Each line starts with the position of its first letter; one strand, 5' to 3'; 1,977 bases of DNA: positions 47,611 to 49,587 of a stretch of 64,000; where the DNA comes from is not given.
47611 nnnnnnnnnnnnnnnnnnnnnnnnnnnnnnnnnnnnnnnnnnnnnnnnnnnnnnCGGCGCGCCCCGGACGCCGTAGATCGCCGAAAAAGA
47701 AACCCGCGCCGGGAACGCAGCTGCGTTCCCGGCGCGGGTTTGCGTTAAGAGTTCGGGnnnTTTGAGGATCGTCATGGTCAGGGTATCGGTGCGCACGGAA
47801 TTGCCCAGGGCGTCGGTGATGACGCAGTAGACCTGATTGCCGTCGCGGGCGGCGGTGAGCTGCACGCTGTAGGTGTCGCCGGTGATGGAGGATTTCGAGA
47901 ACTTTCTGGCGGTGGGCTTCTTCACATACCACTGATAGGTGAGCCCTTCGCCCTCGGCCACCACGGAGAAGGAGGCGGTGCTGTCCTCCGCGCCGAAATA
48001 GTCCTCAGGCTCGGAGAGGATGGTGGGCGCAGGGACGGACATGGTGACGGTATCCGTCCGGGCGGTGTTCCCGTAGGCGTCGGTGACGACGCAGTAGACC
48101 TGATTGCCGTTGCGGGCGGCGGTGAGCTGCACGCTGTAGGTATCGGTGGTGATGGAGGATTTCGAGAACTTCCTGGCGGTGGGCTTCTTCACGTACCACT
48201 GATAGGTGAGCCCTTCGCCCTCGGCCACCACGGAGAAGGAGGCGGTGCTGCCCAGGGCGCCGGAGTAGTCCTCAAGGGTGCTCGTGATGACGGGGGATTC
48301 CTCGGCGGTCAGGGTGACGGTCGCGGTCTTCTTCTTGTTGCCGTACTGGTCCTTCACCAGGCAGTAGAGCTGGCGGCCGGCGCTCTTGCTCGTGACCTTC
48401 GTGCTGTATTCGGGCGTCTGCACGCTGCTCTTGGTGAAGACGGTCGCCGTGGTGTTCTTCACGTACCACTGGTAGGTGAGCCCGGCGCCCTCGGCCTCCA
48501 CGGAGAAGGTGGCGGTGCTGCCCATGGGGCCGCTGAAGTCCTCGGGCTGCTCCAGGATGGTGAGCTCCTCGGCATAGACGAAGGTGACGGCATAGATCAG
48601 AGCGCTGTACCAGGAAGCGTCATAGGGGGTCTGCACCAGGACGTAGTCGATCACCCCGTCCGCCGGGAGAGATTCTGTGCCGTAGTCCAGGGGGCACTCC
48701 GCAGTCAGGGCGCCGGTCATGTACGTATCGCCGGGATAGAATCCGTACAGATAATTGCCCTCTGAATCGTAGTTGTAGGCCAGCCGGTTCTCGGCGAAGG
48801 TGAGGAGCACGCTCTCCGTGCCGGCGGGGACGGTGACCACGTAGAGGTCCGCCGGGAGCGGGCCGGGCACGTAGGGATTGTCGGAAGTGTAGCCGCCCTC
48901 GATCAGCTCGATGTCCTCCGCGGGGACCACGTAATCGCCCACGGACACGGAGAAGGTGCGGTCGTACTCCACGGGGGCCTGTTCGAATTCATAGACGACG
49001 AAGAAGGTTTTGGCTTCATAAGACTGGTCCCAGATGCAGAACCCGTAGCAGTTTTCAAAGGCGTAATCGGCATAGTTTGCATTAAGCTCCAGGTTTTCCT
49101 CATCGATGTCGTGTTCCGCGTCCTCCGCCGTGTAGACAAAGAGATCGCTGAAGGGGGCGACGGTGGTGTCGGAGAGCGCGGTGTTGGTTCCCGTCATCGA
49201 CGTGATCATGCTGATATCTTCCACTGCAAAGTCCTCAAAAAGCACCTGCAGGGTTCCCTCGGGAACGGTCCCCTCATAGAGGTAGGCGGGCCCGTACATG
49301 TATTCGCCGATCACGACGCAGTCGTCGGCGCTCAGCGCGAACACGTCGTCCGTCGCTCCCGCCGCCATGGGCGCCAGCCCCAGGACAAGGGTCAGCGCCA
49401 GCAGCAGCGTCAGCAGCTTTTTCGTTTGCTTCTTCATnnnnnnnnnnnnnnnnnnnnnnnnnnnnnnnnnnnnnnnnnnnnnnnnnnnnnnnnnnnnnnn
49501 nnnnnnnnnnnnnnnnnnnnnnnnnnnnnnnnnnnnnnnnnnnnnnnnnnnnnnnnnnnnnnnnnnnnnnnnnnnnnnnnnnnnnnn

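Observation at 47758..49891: Probable cobalamin riboswitch with promoter and terminator controlling a secreted Ig-repeat protein: candidate surface corrinoid-capture factor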

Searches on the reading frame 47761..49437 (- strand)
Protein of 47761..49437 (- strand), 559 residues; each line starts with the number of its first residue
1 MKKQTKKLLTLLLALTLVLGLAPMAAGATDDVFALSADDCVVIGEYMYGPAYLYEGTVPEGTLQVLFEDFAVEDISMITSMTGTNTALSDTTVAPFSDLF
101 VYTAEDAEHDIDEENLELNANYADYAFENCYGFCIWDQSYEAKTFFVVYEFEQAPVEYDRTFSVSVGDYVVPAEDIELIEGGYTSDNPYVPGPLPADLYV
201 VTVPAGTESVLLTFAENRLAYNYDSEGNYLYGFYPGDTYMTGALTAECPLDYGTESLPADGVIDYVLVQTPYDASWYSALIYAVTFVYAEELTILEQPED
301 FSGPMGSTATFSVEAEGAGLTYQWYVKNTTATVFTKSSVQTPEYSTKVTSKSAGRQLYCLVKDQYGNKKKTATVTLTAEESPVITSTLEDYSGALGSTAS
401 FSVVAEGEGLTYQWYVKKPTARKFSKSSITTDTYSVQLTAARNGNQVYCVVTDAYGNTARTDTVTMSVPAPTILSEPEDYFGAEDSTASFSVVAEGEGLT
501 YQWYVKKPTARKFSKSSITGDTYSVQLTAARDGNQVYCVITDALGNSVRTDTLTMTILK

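Call 5: search_protein_families(library=pfam, proteins=[window:47761-49437:-], max_evalue=1)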
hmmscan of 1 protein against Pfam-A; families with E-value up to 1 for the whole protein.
window:47761-49437:- (559 aa): 9 families
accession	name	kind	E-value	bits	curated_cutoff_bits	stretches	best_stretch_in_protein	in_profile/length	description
PF19081.6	Ig_7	-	2e-08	34.8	27.3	3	305-348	14-58/84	Ig-like domain CHU_C associated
PF00801.26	PKD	-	3.1e-07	30.7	23.5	3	393-445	11-70/80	PKD domain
PF13927.12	Ig_3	-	9.1e-06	26.5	30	0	382-439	2-62/78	Immunoglobulin domain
PF17936.7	Big_6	-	5.6e-05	23.8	27.6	1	433-466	47-81/83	Bacterial Ig domain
PF07679.22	I-set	-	0.00016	22.1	23.7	0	294-375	3-89/90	Immunoglobulin I-set domain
PF10957.13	Spore_Cse60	-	0.007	16.9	20.7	0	522-539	35-52/60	Sporulation protein Cse60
PF02369.22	Big_1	-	0.014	15.9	34.9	0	357-396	21-60/93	Bacterial Ig-like domain (group 1)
PF13860.13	FlgD_ig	-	0.089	13.2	27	0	520-554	8-43/79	FlgD Ig-like domain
PF07369.16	DUF1488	-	0.19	12.2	22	0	517-543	8-35/82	Protein of unknown function (DUF1488)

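Call 6: search_protein_families(library=ncbifam, proteins=[window:47761-49437:-], max_evalue=1)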
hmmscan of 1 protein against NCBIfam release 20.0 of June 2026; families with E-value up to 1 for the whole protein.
window:47761-49437:- (559 aa): 0 families

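Call 61: search_solved_structures(query=window:47761-49437:-, max_evalue=1)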
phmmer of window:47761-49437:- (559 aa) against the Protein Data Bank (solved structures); distinct sequences matched with E-value up to 1: 5.
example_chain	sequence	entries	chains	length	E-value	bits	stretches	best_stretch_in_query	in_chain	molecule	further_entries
9c2d_S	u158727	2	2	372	1.7e-09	39.8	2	380-557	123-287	Tail protein | Putative tail protein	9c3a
9loc_A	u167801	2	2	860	1.8e-09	39.7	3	281-557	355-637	Fc receptor-like protein 5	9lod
5jdd_A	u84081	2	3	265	0.00016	23.4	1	270-432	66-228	Titin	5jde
5ope_A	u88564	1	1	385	0.013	17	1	290-408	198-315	Roundabout homolog 1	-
5o5g_A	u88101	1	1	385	0.013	17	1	290-408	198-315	Roundabout homolog 1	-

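Call 90: search_protein_families(library=padloc, proteins=[window:47761-49437:-], max_evalue=0.01)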
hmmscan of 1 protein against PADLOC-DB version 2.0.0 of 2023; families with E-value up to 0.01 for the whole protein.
window:47761-49437:- (559 aa): 0 families
